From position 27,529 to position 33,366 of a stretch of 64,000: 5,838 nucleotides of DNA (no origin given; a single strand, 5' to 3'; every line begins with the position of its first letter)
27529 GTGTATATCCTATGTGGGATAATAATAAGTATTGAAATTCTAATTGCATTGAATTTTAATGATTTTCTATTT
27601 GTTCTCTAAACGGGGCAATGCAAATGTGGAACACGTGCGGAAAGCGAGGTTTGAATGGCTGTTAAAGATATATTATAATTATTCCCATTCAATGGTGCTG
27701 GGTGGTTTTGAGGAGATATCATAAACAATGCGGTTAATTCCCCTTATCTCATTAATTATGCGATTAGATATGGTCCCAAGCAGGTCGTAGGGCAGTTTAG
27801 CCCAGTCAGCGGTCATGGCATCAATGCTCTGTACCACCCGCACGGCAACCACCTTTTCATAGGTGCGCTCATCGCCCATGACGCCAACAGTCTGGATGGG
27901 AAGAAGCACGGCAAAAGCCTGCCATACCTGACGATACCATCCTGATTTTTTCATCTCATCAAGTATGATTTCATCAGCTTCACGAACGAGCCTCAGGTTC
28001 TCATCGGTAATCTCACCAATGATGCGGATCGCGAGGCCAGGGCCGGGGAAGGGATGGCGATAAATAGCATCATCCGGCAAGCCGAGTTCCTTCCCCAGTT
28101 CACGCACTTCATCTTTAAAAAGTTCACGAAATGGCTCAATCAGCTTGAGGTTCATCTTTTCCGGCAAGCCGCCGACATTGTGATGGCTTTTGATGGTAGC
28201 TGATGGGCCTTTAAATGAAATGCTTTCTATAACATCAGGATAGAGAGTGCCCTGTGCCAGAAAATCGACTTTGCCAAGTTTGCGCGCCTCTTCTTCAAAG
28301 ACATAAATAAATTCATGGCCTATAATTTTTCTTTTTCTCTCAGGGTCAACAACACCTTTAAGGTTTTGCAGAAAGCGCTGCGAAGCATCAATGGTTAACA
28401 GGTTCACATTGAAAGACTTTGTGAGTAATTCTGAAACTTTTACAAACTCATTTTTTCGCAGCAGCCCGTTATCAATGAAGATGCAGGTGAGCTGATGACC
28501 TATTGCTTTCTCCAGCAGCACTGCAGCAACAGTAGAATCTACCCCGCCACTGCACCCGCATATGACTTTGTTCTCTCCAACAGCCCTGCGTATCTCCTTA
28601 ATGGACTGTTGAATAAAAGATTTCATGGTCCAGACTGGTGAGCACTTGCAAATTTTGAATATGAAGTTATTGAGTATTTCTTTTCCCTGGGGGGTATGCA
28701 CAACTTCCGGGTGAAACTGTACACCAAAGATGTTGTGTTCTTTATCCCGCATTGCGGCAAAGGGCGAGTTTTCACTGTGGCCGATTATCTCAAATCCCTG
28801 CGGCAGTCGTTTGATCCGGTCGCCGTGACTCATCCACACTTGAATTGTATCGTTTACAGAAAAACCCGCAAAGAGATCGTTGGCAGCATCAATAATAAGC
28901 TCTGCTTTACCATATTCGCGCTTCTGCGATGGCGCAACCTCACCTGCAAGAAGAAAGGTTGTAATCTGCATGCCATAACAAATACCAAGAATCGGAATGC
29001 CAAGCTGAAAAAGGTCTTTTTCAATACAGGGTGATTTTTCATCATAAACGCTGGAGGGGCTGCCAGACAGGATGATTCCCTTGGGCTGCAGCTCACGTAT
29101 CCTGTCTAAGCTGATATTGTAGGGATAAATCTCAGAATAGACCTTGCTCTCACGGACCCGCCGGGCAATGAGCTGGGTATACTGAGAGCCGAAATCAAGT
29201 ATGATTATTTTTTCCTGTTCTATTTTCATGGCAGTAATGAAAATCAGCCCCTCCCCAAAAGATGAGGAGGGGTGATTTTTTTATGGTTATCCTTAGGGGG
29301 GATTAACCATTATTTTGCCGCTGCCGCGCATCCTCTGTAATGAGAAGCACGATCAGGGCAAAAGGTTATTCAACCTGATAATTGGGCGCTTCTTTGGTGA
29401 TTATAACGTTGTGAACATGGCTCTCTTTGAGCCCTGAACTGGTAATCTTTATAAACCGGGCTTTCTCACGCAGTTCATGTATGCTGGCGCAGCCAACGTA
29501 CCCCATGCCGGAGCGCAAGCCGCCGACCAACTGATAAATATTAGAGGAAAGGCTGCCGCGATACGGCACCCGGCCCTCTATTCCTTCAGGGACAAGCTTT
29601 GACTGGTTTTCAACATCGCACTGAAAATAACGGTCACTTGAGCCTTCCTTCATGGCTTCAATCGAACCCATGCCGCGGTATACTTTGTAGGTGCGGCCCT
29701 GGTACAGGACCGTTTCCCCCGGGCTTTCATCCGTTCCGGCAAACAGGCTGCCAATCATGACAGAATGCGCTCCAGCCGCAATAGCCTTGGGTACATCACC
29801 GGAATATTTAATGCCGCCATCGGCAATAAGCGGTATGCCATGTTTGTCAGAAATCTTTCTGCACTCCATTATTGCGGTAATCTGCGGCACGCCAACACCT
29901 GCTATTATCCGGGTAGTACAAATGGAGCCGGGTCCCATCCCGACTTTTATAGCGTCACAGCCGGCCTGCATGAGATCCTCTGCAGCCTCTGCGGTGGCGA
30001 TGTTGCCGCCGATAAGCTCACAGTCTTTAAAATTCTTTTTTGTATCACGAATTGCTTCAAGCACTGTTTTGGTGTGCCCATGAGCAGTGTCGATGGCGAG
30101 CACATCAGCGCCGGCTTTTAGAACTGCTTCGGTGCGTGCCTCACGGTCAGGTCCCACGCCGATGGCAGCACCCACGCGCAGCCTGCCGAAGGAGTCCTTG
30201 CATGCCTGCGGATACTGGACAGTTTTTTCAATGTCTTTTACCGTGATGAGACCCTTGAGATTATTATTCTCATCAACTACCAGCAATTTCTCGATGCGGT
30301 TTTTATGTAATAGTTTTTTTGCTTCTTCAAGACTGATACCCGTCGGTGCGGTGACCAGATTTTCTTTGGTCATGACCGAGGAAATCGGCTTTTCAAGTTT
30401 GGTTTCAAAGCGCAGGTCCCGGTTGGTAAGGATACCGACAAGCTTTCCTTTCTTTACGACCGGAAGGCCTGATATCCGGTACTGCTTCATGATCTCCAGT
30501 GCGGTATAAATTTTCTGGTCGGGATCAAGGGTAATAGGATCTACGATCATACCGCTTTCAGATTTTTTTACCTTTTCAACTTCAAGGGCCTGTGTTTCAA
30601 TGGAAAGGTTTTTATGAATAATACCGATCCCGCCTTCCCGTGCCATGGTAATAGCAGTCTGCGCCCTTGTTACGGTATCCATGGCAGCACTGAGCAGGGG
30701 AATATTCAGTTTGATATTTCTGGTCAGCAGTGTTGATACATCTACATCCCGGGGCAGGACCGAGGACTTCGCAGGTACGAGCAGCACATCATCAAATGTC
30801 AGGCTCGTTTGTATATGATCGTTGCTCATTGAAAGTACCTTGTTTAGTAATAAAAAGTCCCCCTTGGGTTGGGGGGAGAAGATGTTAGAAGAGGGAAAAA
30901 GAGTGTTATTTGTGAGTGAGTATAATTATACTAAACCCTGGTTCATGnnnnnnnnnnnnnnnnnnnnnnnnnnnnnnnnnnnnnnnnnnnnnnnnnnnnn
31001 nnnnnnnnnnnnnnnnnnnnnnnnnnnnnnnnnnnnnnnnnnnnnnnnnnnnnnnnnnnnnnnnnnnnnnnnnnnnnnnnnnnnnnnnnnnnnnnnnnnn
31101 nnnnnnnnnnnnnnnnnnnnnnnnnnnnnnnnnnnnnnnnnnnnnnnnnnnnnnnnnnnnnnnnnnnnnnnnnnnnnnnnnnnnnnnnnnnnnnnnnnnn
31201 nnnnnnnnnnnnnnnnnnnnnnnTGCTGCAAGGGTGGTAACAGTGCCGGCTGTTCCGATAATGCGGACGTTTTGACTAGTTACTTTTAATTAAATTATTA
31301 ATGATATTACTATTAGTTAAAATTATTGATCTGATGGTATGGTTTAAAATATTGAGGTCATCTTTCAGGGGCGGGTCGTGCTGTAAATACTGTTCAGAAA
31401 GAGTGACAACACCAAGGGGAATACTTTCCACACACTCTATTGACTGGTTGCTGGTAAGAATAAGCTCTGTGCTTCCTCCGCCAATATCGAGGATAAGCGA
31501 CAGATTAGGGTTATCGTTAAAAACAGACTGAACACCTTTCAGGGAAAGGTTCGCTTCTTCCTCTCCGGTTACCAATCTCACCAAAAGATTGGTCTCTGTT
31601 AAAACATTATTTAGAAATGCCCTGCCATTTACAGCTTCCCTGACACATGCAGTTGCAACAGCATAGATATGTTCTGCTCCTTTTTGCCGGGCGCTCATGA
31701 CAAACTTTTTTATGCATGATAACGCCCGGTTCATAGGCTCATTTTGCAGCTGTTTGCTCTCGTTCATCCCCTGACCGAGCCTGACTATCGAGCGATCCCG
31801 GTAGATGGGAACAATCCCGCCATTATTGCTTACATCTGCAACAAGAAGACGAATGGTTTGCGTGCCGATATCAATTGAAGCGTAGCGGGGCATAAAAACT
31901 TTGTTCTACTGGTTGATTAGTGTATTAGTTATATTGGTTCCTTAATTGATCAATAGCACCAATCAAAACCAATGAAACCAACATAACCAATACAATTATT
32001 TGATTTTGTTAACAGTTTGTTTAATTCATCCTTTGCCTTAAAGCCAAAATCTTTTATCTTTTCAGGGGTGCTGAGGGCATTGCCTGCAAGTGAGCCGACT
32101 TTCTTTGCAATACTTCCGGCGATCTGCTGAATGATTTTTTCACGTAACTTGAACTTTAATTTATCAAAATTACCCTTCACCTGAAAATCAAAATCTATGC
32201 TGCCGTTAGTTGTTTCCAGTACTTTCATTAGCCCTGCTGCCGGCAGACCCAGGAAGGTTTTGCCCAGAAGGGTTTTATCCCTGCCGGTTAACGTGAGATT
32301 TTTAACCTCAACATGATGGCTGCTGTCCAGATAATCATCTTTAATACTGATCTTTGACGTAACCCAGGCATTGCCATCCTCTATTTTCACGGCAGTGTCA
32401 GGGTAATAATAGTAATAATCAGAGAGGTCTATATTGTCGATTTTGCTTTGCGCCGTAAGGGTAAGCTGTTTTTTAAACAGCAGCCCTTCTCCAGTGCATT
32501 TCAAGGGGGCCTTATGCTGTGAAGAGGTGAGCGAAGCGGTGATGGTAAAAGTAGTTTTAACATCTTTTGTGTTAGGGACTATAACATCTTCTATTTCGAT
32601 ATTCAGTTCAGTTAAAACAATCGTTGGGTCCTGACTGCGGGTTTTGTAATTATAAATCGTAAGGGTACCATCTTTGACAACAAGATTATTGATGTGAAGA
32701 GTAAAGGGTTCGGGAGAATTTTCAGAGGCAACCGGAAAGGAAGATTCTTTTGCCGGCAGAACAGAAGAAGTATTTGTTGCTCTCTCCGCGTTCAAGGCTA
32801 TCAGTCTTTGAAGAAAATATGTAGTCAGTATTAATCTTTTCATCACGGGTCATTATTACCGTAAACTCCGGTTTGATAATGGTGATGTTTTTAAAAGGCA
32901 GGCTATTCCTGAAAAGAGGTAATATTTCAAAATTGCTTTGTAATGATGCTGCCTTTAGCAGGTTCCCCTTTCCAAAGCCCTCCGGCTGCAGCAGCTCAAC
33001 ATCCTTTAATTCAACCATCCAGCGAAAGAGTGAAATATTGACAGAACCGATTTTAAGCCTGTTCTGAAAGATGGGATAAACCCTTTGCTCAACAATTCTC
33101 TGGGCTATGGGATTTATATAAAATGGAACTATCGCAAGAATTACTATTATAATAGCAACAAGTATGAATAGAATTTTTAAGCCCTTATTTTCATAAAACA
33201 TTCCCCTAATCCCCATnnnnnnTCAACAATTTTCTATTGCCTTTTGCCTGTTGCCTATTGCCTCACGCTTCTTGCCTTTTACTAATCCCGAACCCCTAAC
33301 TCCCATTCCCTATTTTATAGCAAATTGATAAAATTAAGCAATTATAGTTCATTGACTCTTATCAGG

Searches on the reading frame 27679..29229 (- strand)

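Call 62: search_protein_families(library=pfam, proteins=[window:27679-29229:-], max_evalue=0.00001)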
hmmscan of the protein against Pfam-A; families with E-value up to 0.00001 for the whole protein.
window:27679-29229:- (516 aa): 4 families
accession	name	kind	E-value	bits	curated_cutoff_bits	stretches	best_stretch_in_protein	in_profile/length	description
PF00117.34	GATase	-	6.7e-47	160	22.8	1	10-192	2-189/190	Glutamine amidotransferase class-I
PF00958.27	GMP_synt_C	-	1.3e-45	153.9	27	1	424-515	1-92/92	GMP synthase C terminal domain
PF02540.23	NAD_synthase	-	7.2e-10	38.8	21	1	207-282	6-81/242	NAD synthase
PF07722.19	Peptidase_C26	-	3.7e-09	37.1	20.5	1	72-175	100-219/219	Peptidase C26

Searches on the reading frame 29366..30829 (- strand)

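Call 62: search_protein_families(library=pfam, proteins=[window:29366-30829:-], max_evalue=0.00001)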
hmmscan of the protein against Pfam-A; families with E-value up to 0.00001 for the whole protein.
window:29366-30829:- (487 aa): 5 families
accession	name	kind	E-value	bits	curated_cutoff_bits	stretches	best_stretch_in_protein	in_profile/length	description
PF00478.31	IMPDH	-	4e-164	546.1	25.6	1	9-473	1-345/345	IMP dehydrogenase / GMP reductase domain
PF00571.33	CBS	-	4.4e-26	91.4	24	2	94-140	5-52/57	CBS domain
PF03060.21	NMO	-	3.3e-11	43.6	28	1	208-375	81-237/331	Nitronate monooxygenase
PF01070.24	FMN_dh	-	2.3e-07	30.6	24.9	1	277-363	226-305/350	FMN-dependent dehydrogenase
PF00977.27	His_biosynth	-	1.5e-06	28.2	23.6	0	243-297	48-102/228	Histidine biosynthesis protein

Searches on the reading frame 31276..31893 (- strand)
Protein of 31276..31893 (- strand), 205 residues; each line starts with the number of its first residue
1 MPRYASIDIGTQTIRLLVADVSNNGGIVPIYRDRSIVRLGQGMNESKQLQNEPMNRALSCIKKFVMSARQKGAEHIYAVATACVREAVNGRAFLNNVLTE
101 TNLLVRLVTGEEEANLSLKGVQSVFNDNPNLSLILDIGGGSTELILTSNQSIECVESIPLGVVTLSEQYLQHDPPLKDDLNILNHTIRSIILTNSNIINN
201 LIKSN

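Call 63: search_protein_families(library=pfam, proteins=[window:31276-31893:-], max_evalue=0.00001)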
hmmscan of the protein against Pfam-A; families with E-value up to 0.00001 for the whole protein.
window:31276-31893:- (205 aa): 1 family
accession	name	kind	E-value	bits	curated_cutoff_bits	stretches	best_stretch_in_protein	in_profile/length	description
PF02541.22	Ppx-GppA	-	9.1e-43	147.2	27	1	23-191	6-173/285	Ppx/GppA phosphatase family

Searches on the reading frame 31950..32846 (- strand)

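Call 32: search_protein_families(library=pfam, proteins=[window:31950-32846:-], max_evalue=0.001)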
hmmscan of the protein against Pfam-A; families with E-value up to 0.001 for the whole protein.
window:31950-32846:- (298 aa): 1 family
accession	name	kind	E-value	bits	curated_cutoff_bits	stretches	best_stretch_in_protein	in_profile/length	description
PF05359.17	DUF748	-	7.7e-11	41.2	50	1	16-248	632-859/1037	Domain of Unknown Function (DUF748)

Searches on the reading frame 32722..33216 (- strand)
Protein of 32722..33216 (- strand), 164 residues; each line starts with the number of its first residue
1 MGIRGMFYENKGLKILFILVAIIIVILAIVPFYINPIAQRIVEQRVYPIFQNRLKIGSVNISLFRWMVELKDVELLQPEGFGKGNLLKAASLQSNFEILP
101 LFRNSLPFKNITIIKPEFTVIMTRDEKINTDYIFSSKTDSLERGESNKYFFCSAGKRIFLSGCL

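Call 32: search_protein_families(library=pfam, proteins=[window:32722-33216:-], max_evalue=0.001)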
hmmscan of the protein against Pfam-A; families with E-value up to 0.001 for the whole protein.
window:32722-33216:- (164 aa): 2 families
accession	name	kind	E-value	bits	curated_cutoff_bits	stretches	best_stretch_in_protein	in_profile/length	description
PF05359.17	DUF748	-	5.2e-16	58.3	50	1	12-136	14-135/1037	Domain of Unknown Function (DUF748)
PF05170.20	AsmA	-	7.2e-07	28.8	29.8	1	12-136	4-133/607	AsmA family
